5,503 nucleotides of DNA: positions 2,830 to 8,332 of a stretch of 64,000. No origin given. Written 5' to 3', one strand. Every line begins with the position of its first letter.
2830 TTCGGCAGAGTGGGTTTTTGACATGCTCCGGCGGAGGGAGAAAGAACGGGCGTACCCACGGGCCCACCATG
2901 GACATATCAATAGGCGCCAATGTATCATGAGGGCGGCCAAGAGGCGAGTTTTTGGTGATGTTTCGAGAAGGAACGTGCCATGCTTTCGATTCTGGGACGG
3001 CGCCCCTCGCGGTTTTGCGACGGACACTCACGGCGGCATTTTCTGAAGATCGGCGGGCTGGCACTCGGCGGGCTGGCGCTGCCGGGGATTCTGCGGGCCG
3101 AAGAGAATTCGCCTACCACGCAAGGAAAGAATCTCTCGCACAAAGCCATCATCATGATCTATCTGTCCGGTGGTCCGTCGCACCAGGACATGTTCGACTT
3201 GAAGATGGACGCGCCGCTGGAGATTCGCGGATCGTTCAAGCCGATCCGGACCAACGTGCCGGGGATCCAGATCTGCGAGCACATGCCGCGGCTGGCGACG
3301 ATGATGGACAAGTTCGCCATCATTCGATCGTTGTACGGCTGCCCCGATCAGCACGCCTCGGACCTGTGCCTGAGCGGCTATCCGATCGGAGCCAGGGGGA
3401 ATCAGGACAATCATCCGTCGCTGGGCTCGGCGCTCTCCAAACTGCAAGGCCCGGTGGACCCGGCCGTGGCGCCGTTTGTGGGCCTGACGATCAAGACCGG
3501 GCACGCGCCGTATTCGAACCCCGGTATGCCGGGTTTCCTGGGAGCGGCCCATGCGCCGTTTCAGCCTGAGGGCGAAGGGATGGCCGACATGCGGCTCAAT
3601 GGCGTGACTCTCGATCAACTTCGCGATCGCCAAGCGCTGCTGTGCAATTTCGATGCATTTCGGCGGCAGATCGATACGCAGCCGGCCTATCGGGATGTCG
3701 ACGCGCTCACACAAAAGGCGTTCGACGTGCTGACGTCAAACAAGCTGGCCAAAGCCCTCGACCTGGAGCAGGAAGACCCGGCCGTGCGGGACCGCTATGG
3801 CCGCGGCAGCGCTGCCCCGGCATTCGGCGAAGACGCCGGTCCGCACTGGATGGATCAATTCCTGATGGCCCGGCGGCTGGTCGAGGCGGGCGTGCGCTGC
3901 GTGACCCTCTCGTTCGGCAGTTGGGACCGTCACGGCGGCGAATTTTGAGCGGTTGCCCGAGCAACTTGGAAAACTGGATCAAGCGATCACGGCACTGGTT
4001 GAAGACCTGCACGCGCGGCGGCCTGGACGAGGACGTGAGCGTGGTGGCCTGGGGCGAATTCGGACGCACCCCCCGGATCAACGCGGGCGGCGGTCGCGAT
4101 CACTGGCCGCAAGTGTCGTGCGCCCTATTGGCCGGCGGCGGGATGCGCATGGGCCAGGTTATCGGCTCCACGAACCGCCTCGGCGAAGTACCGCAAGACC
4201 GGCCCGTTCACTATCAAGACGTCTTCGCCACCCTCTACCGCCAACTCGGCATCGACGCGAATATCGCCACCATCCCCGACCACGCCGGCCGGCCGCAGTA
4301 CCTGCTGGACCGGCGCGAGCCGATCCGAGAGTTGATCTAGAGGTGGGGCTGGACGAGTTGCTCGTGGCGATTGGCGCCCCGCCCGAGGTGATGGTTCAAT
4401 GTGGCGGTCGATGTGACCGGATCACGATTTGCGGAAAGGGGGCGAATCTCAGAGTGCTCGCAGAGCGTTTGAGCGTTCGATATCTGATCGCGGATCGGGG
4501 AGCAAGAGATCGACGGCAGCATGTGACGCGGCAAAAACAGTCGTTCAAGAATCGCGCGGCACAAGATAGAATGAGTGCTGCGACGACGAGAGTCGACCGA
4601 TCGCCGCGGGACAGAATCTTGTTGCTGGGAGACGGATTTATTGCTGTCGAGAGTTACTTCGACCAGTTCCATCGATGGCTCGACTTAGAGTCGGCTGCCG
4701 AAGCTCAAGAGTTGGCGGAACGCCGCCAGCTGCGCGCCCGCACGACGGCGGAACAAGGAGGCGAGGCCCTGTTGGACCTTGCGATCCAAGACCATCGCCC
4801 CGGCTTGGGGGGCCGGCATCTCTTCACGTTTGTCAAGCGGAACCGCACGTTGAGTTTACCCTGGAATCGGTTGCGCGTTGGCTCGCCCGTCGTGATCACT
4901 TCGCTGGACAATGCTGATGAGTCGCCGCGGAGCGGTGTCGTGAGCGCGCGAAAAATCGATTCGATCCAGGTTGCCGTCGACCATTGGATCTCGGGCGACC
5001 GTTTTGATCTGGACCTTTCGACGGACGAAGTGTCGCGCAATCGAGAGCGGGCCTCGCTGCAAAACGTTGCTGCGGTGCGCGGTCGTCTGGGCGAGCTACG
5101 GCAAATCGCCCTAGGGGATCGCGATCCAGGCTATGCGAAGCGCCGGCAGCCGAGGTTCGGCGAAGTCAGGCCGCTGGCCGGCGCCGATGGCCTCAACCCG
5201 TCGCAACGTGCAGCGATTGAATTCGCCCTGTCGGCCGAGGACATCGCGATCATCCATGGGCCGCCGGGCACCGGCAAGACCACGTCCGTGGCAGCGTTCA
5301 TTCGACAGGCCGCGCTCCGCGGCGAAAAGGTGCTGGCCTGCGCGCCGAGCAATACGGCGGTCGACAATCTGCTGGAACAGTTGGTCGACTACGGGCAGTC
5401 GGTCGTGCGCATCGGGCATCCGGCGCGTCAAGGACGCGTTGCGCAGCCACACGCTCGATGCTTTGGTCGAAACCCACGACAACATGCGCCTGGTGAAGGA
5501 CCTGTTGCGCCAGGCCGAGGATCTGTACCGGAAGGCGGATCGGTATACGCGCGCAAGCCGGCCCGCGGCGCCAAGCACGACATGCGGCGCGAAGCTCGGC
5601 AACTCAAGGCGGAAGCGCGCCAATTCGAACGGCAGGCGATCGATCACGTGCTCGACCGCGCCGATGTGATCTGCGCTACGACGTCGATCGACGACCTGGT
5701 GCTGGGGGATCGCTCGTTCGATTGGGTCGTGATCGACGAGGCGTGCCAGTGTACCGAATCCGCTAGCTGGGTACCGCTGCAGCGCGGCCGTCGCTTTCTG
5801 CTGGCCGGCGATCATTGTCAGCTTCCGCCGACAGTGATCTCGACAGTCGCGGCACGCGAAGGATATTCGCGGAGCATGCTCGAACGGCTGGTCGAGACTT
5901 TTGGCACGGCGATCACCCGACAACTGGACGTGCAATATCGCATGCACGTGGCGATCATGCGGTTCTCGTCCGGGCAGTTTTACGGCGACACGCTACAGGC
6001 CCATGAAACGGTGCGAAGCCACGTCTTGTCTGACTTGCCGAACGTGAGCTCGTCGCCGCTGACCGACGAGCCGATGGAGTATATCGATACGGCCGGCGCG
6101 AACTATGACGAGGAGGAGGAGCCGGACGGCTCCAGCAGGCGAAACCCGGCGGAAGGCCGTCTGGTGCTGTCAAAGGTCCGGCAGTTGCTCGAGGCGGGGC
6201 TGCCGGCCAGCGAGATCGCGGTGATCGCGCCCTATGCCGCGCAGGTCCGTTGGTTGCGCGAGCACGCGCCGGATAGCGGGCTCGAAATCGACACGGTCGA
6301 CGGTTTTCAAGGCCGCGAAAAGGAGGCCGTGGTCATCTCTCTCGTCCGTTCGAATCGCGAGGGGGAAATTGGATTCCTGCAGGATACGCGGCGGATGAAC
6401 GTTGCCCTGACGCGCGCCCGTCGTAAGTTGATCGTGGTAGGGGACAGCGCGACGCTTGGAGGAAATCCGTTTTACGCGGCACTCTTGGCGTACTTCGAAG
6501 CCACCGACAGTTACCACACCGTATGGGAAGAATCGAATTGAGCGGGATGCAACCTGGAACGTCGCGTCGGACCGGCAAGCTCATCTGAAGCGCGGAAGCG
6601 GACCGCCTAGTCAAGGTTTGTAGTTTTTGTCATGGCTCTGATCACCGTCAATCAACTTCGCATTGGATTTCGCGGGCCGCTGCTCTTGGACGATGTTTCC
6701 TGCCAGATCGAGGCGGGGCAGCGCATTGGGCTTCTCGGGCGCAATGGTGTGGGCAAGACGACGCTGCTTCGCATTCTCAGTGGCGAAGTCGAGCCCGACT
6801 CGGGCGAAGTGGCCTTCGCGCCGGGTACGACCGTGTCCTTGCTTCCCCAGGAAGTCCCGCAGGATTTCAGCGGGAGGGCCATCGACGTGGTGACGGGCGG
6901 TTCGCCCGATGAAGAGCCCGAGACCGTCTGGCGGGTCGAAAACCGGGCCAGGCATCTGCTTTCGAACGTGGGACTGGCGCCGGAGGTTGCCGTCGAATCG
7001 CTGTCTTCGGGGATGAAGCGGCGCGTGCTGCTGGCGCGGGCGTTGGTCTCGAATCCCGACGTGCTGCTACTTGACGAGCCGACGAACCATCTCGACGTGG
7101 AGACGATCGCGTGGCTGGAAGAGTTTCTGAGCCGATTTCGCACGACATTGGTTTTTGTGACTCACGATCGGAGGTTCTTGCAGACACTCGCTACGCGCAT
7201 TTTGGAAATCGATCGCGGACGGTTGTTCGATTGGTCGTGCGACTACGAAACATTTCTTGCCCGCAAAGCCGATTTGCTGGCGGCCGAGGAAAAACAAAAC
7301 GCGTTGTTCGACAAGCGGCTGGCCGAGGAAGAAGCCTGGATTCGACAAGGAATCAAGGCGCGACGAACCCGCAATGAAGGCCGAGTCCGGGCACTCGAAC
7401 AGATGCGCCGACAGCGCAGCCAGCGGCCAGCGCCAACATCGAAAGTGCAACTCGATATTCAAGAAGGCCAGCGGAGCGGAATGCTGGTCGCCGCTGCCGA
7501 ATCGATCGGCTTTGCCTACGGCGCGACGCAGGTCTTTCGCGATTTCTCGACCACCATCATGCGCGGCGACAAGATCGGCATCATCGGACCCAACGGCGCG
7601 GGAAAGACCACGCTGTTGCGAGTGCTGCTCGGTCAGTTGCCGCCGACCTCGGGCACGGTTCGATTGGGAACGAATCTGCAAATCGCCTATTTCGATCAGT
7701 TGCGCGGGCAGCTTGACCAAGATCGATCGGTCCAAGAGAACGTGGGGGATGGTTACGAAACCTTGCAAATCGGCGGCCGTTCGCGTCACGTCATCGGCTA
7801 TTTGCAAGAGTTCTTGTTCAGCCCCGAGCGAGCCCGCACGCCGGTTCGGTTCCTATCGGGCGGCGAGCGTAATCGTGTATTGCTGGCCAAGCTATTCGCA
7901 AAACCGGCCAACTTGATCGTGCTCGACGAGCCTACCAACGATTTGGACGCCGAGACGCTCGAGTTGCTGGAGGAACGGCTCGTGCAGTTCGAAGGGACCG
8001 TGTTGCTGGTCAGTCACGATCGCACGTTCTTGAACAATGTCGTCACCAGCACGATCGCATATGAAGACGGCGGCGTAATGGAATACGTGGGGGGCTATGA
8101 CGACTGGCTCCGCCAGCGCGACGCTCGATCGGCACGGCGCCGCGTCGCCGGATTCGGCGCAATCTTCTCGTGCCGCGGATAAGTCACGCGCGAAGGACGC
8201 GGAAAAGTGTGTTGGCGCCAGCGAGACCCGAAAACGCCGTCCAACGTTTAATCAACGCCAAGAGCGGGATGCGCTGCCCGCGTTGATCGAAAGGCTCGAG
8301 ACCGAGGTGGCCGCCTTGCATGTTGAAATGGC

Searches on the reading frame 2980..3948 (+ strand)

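Call 25: search_protein_families(library=pfam, proteins=[window:2980-3948:+], max_evalue=0.001)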
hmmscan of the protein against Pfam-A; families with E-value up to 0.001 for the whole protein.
window:2980-3948:+ (322 aa): 1 family
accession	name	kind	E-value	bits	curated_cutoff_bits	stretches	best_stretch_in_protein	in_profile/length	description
PF07394.17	DUF1501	-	4.4e-43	148.3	27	1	55-320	2-259/390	Protein of unknown function (DUF1501)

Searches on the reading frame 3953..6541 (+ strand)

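Call 25: search_protein_families(library=pfam, proteins=[window:3953-6541:+], max_evalue=0.001)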
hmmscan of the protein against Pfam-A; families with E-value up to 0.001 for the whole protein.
window:3953-6541:+ (862 aa): 10 families
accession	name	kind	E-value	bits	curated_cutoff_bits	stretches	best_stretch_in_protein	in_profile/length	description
PF13086.12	AAA_11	-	5.9e-58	197.1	27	2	536-630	159-256/257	AAA domain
PF13087.12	AAA_12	-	5.1e-57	193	27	1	638-832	1-194/195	AAA domain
PF13604.12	AAA_30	-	2.6e-14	53.9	27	1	414-488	2-77/191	AAA domain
PF13245.12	AAA_19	-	7.8e-10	39.5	25.1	1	418-626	1-131/134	AAA domain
PF21138.3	SMUBP-2_HCS1_1B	-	2.3e-09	37.6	27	1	243-353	8-120/129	Helicase SMUBP-2/HCS1, 1B domain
PF01443.25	Viral_helicase1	-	1.9e-08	34.8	21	1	677-829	91-227/228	Viral superfamily 1 RNA helicase core domain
PF00270.35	DEAD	-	9.4e-06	25.9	26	1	415-483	1-71/167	DEAD/DEAH box helicase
PF05127.21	NAT10_TcmA_helicase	-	3.1e-05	24.3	22.7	0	434-477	2-46/176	RNA cytidine acetyltransferase NAT10/TcmA, helicase domain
PF13191.12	AAA_16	-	8.2e-05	23.6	32.6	0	430-496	25-101/167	AAA ATPase domain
PF13401.12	AAA_22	-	0.00011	23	27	1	429-478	5-55/130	AAA domain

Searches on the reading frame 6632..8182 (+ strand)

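Call 25: search_protein_families(library=pfam, proteins=[window:6632-8182:+], max_evalue=0.001)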
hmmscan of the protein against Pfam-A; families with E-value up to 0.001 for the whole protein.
window:6632-8182:+ (516 aa): 20 families
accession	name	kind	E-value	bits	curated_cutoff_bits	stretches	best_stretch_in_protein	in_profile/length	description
PF00005.33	ABC_tran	-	7.7e-54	182.4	25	2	19-152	1-137/137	ABC transporter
PF13304.12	AAA_21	-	6.8e-19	69.5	27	1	116-179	230-299/304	AAA domain, putative AbiEii toxin, Type IV TA system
PF12848.13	ABC_tran_Xtn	-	6.3e-14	52.3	25.9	1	191-264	1-76/85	ABC transporter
PF02463.25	SMC_N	-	4.3e-09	36.5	40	0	399-471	135-206/220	RecF/RecN/SMC N terminal domain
PF13191.12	AAA_16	-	6.5e-09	36.9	32.6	1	317-450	29-156/167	AAA ATPase domain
PF13401.12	AAA_22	-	3.4e-08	34.3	27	0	317-450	10-108/130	AAA domain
PF01926.29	MMR_HSR1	-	5.4e-08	33.4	21.9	0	31-85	1-52/113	50S ribosome-binding GTPase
PF00006.31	ATP-synt_ab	-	1.2e-07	32.1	29.5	0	304-335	6-37/213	ATP synthase alpha/beta family, nucleotide-binding domain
PF13555.12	AAA_29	-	8.3e-06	25.9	27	0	307-329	17-39/61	P-loop containing region of AAA domain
PF13476.12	AAA_23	-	1.8e-05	25.9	27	0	316-331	23-38/201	AAA domain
PF03193.22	RsgA_GTPase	-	6.8e-05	23.2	30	0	30-60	107-137/174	RsgA GTPase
PF13238.12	AAA_18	-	0.00011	23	29.4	0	315-332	1-18/128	AAA domain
PF13175.12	AAA_15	-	0.00017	21.8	32.1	0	302-332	11-43/374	AAA ATPase domain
PF00004.35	AAA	-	0.00018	22.4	21.2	0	34-54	3-23/131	ATPase family associated with various cellular activities (AAA)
PF19993.5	DO-GTPase2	-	0.00021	21.5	27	0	315-332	3-20/226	Double-GTPase 2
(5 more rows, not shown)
